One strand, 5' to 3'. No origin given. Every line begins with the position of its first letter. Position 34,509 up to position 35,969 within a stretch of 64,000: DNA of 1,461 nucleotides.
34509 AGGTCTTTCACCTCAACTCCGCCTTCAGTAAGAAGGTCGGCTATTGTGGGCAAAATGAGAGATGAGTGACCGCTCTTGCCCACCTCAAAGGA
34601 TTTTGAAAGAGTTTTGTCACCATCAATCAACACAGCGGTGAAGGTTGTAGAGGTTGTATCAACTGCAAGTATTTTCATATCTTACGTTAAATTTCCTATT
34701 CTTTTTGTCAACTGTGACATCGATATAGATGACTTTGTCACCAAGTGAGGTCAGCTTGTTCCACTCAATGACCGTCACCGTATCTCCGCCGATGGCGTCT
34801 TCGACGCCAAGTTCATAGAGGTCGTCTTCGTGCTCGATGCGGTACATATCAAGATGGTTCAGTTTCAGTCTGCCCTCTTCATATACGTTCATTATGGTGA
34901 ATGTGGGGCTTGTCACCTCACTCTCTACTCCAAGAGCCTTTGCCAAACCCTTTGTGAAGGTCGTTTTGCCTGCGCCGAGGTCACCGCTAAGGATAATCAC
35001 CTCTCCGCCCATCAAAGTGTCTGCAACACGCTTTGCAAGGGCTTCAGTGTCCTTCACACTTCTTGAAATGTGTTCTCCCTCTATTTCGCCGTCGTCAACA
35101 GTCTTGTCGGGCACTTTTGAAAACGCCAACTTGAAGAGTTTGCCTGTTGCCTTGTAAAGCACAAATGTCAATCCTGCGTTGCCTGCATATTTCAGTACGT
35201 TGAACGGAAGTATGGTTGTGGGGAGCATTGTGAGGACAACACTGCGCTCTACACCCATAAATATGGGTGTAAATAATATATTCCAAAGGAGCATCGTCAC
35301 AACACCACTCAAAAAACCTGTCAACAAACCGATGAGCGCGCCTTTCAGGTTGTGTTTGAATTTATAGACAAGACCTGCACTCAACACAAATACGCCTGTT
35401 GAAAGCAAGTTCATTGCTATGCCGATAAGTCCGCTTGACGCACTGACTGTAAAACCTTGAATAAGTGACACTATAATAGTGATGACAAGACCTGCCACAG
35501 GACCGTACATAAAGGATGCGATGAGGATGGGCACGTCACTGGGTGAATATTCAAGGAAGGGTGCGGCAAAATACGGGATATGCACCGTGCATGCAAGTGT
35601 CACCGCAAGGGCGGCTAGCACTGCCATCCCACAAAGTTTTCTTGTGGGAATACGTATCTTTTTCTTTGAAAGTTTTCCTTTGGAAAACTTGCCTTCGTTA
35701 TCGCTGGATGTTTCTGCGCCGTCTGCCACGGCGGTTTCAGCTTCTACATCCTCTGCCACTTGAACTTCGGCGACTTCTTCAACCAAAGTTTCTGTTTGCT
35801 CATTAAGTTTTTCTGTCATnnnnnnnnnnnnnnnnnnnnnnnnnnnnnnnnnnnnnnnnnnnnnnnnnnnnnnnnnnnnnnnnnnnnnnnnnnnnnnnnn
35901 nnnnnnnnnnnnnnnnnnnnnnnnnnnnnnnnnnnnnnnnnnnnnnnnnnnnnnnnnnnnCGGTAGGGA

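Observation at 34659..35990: FMN riboswitch controlling an in-frame RibU-TsaE fusion at the head of the t6A operon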

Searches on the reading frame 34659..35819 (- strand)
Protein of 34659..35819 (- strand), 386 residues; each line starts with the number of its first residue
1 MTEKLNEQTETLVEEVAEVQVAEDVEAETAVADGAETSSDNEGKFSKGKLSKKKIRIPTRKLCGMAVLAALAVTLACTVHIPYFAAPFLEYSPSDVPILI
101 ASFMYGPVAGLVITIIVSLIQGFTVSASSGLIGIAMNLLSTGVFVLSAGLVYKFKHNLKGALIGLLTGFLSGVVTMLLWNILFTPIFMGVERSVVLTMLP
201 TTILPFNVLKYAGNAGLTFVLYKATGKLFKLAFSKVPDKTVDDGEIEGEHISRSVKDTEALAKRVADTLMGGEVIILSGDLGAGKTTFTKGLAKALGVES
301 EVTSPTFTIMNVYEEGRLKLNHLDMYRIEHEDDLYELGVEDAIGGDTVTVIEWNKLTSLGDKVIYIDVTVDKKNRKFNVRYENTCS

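Call 4: search_protein_families(library=pfam, proteins=[window:34659-35819:-], max_evalue=0.01)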
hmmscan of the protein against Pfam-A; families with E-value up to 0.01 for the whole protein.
window:34659-35819:- (386 aa): 5 families
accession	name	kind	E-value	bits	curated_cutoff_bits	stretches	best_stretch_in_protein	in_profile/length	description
PF02367.23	TsaE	-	4.1e-37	127.4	26.6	1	253-373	2-124/128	Threonylcarbamoyl adenosine biosynthesis protein TsaE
PF12822.12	ECF_trnsprt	-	2e-17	64.2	30.7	1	61-222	2-169/169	ECF transporter, substrate-specific component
PF07155.17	ECF-ribofla_trS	-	3.4e-07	30.9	26.7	1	59-224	4-169/172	ECF-type riboflavin transporter, S component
PF13481.12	AAA_25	-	0.0043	17.1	27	1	255-294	16-55/195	AAA domain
PF09515.15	Thia_YuaJ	-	0.0086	16.6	25.8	1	64-125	3-62/177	Thiamine transporter protein (Thia_YuaJ)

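Call 5: search_protein_families(library=ncbifam, proteins=[window:34659-35819:-], max_evalue=0.01)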
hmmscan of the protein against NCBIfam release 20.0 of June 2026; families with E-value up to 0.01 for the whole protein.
window:34659-35819:- (386 aa): 9 families
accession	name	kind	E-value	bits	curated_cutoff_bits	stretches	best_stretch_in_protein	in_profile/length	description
TIGR00150.1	T6A_YjeE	equivalog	6.5e-33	113.4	60.1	1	256-378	6-130/135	tRNA (adenosine(37)-N6)-threonylcarbamoyltransferase complex ATPase subunit type 1 TsaE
NF007931.0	PRK10646.1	equivalog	2.3e-22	79.6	246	1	258-376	14-134/153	tRNA (adenosine(37)-N6)-threonylcarbamoyltransferase complex ATPase subunit type 1 TsaE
TIGR04518.1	ECF_S_folT_fam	subfamily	1.8e-07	31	60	1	59-209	4-141/163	folate family ECF transporter S component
NF046054.1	memb_MPN527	equivalog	0.00056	20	80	1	60-188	3-143/211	MPN527 family putative ECF transporter permease subunit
NF043064.1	MMSYN1_0877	equivalog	0.0022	17.8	170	0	49-229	17-211/212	ECF transporter S component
TIGR02357.1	ECF_ThiT_YuaJ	equivalog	0.0028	17.6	108.45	1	60-121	2-62/183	energy-coupled thiamine transporter ThiT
NF005655.0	PRK07429.1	subfamily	0.003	16.8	236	1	275-300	11-36/326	phosphoribulokinase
NF007179.0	PRK09609.1-4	equivalog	0.0043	16.8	630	1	58-125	28-97/335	hypothetical protein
TIGR02868.1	CydC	equivalog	0.0082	14.8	329.05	0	242-297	331-386/530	thiol reductant ABC exporter subunit CydC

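Call 7: find_homologous_proteins(query=window:34659-35819:-, max_evalue=0.00001)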
Query window:34659-35819:- (386 aa): 510 proteins with E <= 0.00001 among 8000 candidates; the best 120 are listed.
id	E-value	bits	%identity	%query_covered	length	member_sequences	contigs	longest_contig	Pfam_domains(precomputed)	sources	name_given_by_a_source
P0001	2.3e-242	821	98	100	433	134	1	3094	PF07155.18,PF02367.24,PF12822.13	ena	-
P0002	3.3e-225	765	89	100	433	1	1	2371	PF07155.18,PF02367.24,PF12822.13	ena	-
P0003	2.0e-224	762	89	100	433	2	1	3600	PF07155.18,PF02367.24,PF12822.13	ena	-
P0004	4.1e-224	761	88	100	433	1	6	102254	PF07155.18,PF02367.24,PF12822.13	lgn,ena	-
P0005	1.5e-223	759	89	100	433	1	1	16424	PF07155.18,PF02367.24,PF12822.13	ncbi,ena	-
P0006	2.4e-223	759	89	100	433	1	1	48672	PF07155.18,PF02367.24,PF12822.13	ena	-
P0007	2.9e-223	758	89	100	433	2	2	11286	PF07155.18,PF02367.24,PF12822.13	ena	-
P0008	3.5e-223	758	89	100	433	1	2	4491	PF07155.18,PF02367.24,PF12822.13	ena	-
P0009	7.8e-223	757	88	100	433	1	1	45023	PF07155.18,PF02367.24,PF12822.13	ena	-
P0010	2.2e-222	755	88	100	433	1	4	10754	PF07155.18,PF02367.24,PF12822.13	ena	-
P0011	2.8e-222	755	88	100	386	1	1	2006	PF07155.18,PF02367.24,PF12822.13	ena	-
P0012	3.5e-222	755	88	100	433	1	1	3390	PF07155.18,PF02367.24,PF12822.13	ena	-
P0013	5.4e-222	754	88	100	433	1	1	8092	PF07155.18,PF02367.24,PF12822.13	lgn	-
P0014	2.4e-176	604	78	92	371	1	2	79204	PF07155.18,PF02367.24,PF12822.13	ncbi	-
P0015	3.7e-174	597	78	92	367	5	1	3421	PF07155.18,PF02367.24,PF12822.13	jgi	jgi:tRNA threonylcarbamoyl adenosine modification protein YjeE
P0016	1.5e-173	595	80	87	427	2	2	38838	PF07155.18,PF02367.24,PF12822.13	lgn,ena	-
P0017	9.0e-173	592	77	89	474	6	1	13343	PF07155.18,PF02367.24,PF12822.13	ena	-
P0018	1.1e-170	585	77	90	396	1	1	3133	PF07155.18,PF02367.24,PF12822.13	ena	-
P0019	7.4e-169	579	74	94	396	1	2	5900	PF07155.18,PF02367.24,PF12822.13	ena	-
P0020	1.1e-168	579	69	99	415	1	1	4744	PF07155.18,PF02367.24,PF12822.13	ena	-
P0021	1.3e-168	579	76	90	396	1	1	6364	PF07155.18,PF02367.24,PF12822.13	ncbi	-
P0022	5.3e-168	576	69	100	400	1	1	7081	PF07155.18,PF02367.24,PF12822.13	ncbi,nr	ncbi:MAG: tRNA (adenosine(37)-N6)-threonylcarbamoyltransferase complex ATPase subunit type 1 TsaE [C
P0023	5.8e-168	576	69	97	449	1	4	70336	PF07155.18,PF02367.24,PF12822.13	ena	-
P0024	8.7e-168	576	69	97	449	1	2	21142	PF07155.18,PF02367.24,PF12822.13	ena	-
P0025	1.1e-167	576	69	99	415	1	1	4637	PF07155.18,PF02367.24,PF12822.13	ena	-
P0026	2.3e-167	574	70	100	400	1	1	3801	PF07155.18,PF02367.24,PF12822.13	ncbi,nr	ncbi:MAG: tRNA (adenosine(37)-N6)-threonylcarbamoyltransferase complex ATPase subunit type 1 TsaE [C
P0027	2.7e-167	574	69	100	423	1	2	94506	PF07155.18,PF02367.24,PF12822.13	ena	-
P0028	2.7e-167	574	69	97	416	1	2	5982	PF07155.18,PF02367.24,PF12822.13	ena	-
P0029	2.9e-167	574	69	99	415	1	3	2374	PF07155.18,PF02367.24,PF12822.13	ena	-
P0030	3.6e-167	574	69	99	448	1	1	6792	PF07155.18,PF02367.24,PF12822.13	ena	-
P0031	3.6e-167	574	69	99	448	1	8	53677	PF07155.18,PF02367.24,PF12822.13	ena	-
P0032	3.6e-167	574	69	97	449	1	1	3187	PF07155.18,PF02367.24,PF12822.13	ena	-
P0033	3.7e-167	574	71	96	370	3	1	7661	PF07155.18,PF02367.24,PF12822.13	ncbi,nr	ncbi:MAG: tRNA (adenosine(37)-N6)-threonylcarbamoyltransferase complex ATPase subunit type 1 TsaE, p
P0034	4.0e-167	574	69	99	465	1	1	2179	PF07155.18,PF02367.24,PF12822.13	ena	-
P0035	6.3e-167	573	68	99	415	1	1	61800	PF07155.18,PF02367.24,PF12822.13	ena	-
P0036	8.4e-167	573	68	99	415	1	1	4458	PF07155.18,PF02367.24,PF12822.13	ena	-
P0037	8.5e-167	573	69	100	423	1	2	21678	PF07155.18,PF02367.24,PF12822.13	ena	-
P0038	9.8e-167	572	68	99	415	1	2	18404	PF07155.18,PF02367.24,PF12822.13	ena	-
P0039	1.0e-166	572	69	97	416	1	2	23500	PF07155.18,PF02367.24,PF12822.13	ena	-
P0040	1.2e-166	572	68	100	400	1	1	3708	PF07155.18,PF02367.24,PF12822.13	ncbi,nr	ncbi:MAG: tRNA (adenosine(37)-N6)-threonylcarbamoyltransferase complex ATPase subunit type 1 TsaE [C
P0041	1.2e-166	572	69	100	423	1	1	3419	PF07155.18,PF02367.24,PF12822.13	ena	-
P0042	1.3e-166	572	68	99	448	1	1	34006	PF07155.18,PF02367.24,PF12822.13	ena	-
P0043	1.4e-166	572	68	99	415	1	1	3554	PF07155.18,PF02367.24,PF12822.13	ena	-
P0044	3.8e-166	570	92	73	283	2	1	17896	PF02367.24,PF12822.13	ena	-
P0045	5.6e-166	570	68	100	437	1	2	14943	PF07155.18,PF02367.24,PF12822.13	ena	-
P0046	6.0e-166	570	68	100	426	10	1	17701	PF07155.18,PF02367.24,PF12822.13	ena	-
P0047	7.1e-166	569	69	100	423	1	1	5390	PF07155.18,PF02367.24,PF12822.13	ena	-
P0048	9.1e-166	569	75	85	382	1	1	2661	PF07155.18,PF02367.24,PF12822.13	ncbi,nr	ncbi:MAG: tRNA (adenosine(37)-N6)-threonylcarbamoyltransferase complex ATPase subunit type 1 TsaE, p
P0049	3.9e-165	567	69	97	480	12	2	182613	PF07155.18,PF02367.24,PF12822.13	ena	-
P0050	2.6e-164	564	69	100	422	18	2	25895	PF07155.18,PF02367.24,PF12822.13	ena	-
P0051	1.4e-162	559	67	97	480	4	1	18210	PF07155.18,PF02367.24,PF12822.13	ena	-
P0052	1.2e-161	556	66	98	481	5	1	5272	PF07155.18,PF02367.24,PF12822.13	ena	-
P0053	2.8e-159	548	69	94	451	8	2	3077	PF07155.18,PF02367.24,PF12822.13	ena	-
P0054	6.1e-159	547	67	97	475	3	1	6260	PF07155.18,PF02367.24,PF12822.13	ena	-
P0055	2.2e-152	525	64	99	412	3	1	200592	PF07155.18,PF02367.24,PF12822.13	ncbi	-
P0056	1.4e-145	503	71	87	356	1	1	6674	PF07155.18,PF02367.24,PF12822.13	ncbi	-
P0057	2.5e-145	502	67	87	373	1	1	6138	PF07155.18,PF02367.24,PF12822.13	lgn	-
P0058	1.5e-142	493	70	83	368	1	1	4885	PF07155.18,PF02367.24,PF12822.13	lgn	-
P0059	2.3e-119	416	58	86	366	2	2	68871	PF02367.24,PF12822.13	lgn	-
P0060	4.4e-118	412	58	87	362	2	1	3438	PF02367.24,PF12822.13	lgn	-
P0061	4.8e-118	412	58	83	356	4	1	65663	PF02367.24,PF12822.13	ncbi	-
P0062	3.9e-117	409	58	86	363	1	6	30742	PF07155.18,PF02367.24,PF12822.13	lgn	-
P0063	1.8e-116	407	58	86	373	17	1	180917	PF07155.18,PF02367.24,PF12822.13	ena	-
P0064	1.6e-112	394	55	87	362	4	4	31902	PF07155.18,PF02367.24,PF12822.13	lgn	-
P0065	3.1e-112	393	57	86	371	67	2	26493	PF02367.24,PF12822.13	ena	-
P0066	1.9e-110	387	56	83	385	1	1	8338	PF07155.18,PF02367.24,PF12822.13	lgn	-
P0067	4.5e-90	320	49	86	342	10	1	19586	PF07155.18,PF02367.24,PF12822.13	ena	-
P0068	5.0e-90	320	50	85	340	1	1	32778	PF07155.18,PF02367.24,PF12822.13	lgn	-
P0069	2.2e-88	315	49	85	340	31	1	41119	PF07155.18,PF02367.24,PF12822.13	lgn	-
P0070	3.2e-88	314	51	87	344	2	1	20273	PF07155.18,PF02367.24,PF12822.13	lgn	-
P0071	1.2e-85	306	48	85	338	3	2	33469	PF02367.24,PF12822.13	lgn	-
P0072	3.6e-85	304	48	85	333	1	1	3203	PF07155.18,PF02367.24,PF12822.13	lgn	-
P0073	6.6e-85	303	48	85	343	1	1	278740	PF02367.24,PF12822.13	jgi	-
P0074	2.8e-84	301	47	85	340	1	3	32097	PF07155.18,PF02367.24,PF12822.13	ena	-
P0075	3.2e-84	301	47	85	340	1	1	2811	PF07155.18,PF02367.24,PF12822.13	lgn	-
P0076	4.3e-84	300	47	85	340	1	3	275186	PF07155.18,PF02367.24,PF12822.13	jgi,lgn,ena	-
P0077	8.7e-84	299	47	85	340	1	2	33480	PF07155.18,PF02367.24,PF12822.13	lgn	-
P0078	7.0e-83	296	48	85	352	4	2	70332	PF07155.18,PF02367.24,PF12822.13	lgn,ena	-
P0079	7.4e-82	293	48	78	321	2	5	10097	PF02367.24,PF12822.13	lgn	-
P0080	3.6e-80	288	47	81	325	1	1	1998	PF02367.24,PF12822.13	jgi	jgi:tRNA threonylcarbamoyl adenosine modification protein YjeE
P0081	1.9e-79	285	49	83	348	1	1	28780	PF07155.18,PF02367.24,PF12822.13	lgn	-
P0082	2.3e-79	285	46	84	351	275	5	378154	PF02367.24,PF12822.13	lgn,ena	-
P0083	1.7e-75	272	44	84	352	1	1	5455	PF07155.18,PF02367.24,PF12822.13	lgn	-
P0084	1.9e-75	272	93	35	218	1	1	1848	PF02901.21,PF02367.24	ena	-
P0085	4.4e-74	268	57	60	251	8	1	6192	PF07155.18,PF12822.13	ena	-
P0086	8.2e-70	253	46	77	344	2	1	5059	PF07155.18,PF02367.24,PF12822.13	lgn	-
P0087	2.4e-67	245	43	84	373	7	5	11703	PF02367.24,PF12822.13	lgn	-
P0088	3.3e-67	245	40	99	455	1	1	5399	PF02367.24,PF12822.13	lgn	-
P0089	5.8e-67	244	39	95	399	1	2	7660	PF02367.24,PF12822.13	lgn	-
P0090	6.5e-67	244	42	82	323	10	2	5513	PF07155.18,PF02367.24,PF12822.13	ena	-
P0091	1.0e-66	243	39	95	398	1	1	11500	PF02367.24,PF12822.13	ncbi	-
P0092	1.6e-66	243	43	85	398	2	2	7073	PF02367.24,PF12822.13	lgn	-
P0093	1.6e-66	243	42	85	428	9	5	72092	PF02367.24,PF12822.13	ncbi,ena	-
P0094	2.6e-66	242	43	87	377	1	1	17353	PF02367.24,PF12822.13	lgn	-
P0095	2.6e-66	242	43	87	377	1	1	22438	PF02367.24,PF12822.13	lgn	-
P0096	2.9e-66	242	43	87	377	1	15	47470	PF02367.24,PF12822.13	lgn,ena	-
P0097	2.9e-66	242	40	94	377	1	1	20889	PF02367.24,PF12822.13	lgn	-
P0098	2.9e-66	242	43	87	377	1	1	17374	PF02367.24,PF12822.13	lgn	-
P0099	3.7e-66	241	44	87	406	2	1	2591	PF02367.24,PF12822.13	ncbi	-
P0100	3.9e-66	241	41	84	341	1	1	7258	PF02367.24,PF12822.13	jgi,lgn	-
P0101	4.1e-66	241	43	87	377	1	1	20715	PF02367.24,PF12822.13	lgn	-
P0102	5.7e-66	241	43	82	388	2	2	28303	PF02367.24,PF12822.13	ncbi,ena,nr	ncbi:MAG: tRNA (adenosine(37)-N6)-threonylcarbamoyltransferase complex ATPase subunit type 1 TsaE [C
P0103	6.0e-66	241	42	82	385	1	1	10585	PF02367.24,PF12822.13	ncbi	-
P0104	6.1e-66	241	39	94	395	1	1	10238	PF02367.24,PF12822.13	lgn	-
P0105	6.8e-66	241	40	94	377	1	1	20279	PF02367.24,PF12822.13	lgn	-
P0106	7.3e-66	240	41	91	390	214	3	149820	PF02367.24,PF12822.13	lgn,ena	-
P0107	7.8e-66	240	43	87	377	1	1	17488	PF02367.24,PF12822.13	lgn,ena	-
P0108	8.3e-66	240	43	87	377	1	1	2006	PF02367.24,PF12822.13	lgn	-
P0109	8.7e-66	240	43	87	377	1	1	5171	PF02367.24,PF12822.13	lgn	-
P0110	9.3e-66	240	43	87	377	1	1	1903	PF02367.24,PF12822.13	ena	-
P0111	1.0e-65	240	43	87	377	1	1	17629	PF02367.24,PF12822.13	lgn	-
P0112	1.1e-65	240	43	87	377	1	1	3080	PF02367.24,PF12822.13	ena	-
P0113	1.2e-65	240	43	87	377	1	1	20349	PF02367.24,PF12822.13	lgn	-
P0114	1.2e-65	240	43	87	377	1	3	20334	PF02367.24,PF12822.13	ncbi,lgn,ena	-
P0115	1.3e-65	240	43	87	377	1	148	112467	PF02367.24,PF12822.13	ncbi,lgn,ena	-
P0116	1.3e-65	240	43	87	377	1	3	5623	PF02367.24,PF12822.13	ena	-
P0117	1.3e-65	240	42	87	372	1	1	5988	PF02367.24,PF12822.13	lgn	-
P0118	1.3e-65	240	43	87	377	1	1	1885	PF02367.24,PF12822.13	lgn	-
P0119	1.5e-65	240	43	87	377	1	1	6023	PF02367.24,PF12822.13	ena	-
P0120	1.5e-65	239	40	94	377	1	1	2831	PF02367.24,PF12822.13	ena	-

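Call 9: find_related_loci(query=window:34659-35819:-, collection=genome_contigs, flank=4000)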
Query window:34659-35819:- (386 aa) in genome_contigs; peptide patterns used: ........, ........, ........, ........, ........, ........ (x = any residue, [..] = any of these).
183 stretches matched a pattern; 38 encode a relative of the query (tblastn E <= 1e-3); 38 distinct loci.
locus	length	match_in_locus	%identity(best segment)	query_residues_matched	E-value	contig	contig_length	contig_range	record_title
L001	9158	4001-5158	97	1-386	0e+0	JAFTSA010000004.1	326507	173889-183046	MAG: Clostridia bacterium isolate RGIG4097 Roe_deer_Cecum.Co__c1286859, whole genome shotgun sequence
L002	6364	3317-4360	76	41-386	6e-179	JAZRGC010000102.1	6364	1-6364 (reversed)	MAG: Clostridia bacterium isolate T1900045493_YK20190187.MAGScoT_cleanbin_000016 SGB_7393_k141_2998693, whole genome sho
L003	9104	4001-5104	69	18-386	5e-173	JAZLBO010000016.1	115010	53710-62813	MAG: Clostridia bacterium isolate T1900045064_TC20190058.MAGScoT_cleanbin_000010 SGB_4581_k141_2256637, whole genome sho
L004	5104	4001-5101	68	6-364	9e-162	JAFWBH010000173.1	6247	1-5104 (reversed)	MAG: Clostridia bacterium isolate RGIG5583 Sheep_Colon.Co__c2587928, whole genome shotgun sequence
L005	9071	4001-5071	42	50-379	2e-74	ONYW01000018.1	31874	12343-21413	uncultured Clostridiales bacterium isolate RUG767 genome assembly, contig: scaffold_1338, whole genome shotgun sequence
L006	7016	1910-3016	39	26-376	2e-66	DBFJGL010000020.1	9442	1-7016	MAG TPA_asm: Christensenellales bacterium isolate MAG8047 contig20, whole genome shotgun sequence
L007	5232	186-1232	38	49-379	4e-59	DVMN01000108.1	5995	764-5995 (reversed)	MAG TPA_asm: Candidatus Limadaptatus stercorigallinarum isolate 1063 CHK57__C492270_L5995_ERR2241743, whole genome shotg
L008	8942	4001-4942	38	80-379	1e-57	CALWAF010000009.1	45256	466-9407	MAG: uncultured Clostridia bacterium isolate BRZ_BI__bin75 genome assembly, contig: BRZ_BI__NODE_1043_length_45256_cov_6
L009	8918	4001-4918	33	52-355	4e-42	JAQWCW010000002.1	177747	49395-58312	MAG: Eubacteriales bacterium isolate STF2_37 NODE_56_length_177747_cov_5.602387_Sandtown_F2, whole genome shotgun sequen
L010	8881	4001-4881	48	81-370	2e-37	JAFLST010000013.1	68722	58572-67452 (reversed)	MAG: Christensenellaceae bacterium isolate HAN034 Seq13, whole genome shotgun sequence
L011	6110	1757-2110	49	249-365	5e-31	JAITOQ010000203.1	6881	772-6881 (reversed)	MAG: Clostridiales bacterium isolate Po218_bin63 k119_4403596, whole genome shotgun sequence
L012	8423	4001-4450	39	234-379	3e-30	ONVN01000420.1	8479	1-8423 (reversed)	uncultured Clostridiales bacterium isolate RUG677 genome assembly, contig: k87_50246195, whole genome shotgun sequence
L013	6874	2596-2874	56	260-353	6e-29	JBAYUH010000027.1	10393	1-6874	MAG: Candidatus Magasanikiibacteriota bacterium isolate SO_2016_LW3_30 scaffold09444_LW162_2016, whole genome shotgun se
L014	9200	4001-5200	49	59-381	9e-29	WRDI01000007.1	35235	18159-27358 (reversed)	MAG: Bacillota bacterium isolate Lab288P3bin202 Ga0123353_10000960, whole genome shotgun sequence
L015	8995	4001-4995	48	46-379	1e-39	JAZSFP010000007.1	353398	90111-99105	MAG: Pumilibacteraceae bacterium isolate T1900044581_TS20190047.MAGScoT_cleanbin_000016 SGB_569_k141_2553416, whole geno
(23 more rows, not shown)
